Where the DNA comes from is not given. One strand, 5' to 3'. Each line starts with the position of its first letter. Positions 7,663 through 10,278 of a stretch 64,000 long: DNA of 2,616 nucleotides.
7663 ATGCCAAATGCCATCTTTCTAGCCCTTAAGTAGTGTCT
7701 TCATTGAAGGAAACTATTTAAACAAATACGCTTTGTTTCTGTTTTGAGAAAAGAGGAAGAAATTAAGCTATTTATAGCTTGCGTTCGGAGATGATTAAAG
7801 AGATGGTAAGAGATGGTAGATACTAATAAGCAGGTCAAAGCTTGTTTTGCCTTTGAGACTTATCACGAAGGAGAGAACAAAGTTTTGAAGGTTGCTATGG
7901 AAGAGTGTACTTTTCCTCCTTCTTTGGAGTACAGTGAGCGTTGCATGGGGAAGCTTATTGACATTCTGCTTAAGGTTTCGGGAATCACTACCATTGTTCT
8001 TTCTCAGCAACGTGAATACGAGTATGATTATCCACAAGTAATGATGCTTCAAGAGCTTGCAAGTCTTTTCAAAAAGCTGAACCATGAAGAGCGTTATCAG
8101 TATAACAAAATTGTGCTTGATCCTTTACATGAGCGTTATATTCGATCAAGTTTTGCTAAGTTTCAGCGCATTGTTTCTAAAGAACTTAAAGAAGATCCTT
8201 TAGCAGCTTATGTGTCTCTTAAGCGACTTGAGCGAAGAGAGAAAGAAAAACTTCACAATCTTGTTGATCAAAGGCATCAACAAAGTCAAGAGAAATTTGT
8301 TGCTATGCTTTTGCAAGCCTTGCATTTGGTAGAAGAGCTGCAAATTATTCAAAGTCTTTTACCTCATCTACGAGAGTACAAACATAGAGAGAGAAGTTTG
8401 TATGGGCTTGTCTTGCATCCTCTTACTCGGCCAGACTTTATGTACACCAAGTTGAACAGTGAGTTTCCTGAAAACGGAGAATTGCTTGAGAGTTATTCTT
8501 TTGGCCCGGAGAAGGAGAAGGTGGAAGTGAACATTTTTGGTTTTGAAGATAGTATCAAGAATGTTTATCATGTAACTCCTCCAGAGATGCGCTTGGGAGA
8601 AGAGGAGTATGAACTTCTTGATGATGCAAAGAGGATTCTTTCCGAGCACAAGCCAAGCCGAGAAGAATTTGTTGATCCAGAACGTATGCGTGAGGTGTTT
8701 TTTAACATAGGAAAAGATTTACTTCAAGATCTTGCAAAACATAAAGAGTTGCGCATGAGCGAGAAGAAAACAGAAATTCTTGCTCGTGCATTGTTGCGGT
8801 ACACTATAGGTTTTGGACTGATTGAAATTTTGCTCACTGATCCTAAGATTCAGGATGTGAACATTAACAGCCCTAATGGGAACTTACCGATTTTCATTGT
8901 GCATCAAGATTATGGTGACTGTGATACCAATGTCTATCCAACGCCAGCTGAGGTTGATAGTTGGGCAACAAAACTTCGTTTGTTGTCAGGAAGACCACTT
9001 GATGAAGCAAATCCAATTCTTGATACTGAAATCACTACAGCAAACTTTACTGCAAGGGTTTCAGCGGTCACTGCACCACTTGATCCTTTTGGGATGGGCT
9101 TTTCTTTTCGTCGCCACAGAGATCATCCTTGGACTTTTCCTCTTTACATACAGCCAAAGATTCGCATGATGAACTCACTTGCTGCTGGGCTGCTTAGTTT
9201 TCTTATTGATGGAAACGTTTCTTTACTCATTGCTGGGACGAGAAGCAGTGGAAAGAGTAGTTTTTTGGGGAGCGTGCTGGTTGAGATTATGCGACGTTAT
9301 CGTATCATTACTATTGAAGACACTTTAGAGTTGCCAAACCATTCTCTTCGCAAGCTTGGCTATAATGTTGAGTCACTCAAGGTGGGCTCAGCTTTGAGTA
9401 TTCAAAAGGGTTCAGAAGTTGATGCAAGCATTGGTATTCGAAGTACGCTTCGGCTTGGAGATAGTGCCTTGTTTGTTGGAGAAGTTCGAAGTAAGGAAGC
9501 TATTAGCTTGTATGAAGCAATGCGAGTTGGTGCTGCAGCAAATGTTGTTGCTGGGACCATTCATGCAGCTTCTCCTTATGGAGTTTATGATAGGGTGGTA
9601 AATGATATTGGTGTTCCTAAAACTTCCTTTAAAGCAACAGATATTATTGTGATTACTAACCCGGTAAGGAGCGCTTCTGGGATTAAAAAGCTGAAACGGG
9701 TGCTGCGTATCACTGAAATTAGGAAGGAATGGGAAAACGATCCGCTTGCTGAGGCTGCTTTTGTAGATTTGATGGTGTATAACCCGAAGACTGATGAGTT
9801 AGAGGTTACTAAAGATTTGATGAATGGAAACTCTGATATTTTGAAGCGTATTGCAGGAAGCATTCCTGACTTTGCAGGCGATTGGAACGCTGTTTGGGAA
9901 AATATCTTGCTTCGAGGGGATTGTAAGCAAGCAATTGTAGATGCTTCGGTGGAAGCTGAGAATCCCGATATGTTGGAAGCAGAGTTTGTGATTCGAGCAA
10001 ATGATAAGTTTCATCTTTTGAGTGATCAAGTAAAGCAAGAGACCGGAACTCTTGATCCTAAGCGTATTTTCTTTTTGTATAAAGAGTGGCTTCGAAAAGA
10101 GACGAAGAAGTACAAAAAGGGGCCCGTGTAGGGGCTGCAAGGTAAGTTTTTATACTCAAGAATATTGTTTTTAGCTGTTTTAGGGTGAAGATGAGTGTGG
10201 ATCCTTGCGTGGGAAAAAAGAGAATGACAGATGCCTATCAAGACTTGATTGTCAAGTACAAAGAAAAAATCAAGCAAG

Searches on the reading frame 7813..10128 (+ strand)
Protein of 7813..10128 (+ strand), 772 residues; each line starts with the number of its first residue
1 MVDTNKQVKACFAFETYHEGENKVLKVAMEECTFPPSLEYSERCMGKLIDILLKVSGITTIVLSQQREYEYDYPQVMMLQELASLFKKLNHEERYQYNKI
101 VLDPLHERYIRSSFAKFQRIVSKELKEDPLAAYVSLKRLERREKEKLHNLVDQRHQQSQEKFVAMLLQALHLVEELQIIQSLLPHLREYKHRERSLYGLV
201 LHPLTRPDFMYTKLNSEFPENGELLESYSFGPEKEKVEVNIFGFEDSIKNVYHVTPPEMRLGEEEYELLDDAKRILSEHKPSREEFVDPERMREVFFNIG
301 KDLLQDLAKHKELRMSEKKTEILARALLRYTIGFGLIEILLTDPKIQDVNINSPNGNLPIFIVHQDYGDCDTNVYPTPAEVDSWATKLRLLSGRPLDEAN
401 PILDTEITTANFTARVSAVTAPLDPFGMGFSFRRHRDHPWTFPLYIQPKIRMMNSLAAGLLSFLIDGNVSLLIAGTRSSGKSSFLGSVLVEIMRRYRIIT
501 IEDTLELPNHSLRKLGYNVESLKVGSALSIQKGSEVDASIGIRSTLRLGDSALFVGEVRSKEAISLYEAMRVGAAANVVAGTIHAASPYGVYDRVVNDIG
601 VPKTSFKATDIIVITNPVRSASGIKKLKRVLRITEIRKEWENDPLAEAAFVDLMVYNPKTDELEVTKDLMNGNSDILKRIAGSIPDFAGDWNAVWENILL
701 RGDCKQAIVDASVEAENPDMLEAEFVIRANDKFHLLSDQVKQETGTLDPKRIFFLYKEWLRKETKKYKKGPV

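Call 22: search_protein_families(library=pfam, proteins=[window:7813-10128:+], max_evalue=0.001)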
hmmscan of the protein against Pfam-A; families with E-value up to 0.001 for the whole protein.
window:7813-10128:+ (772 aa): 1 family
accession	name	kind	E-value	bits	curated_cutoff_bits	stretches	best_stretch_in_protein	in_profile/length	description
PF00437.27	T2SSE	-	4.1e-13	49.2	24.9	1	449-613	123-271/370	Type II/IV secretion system protein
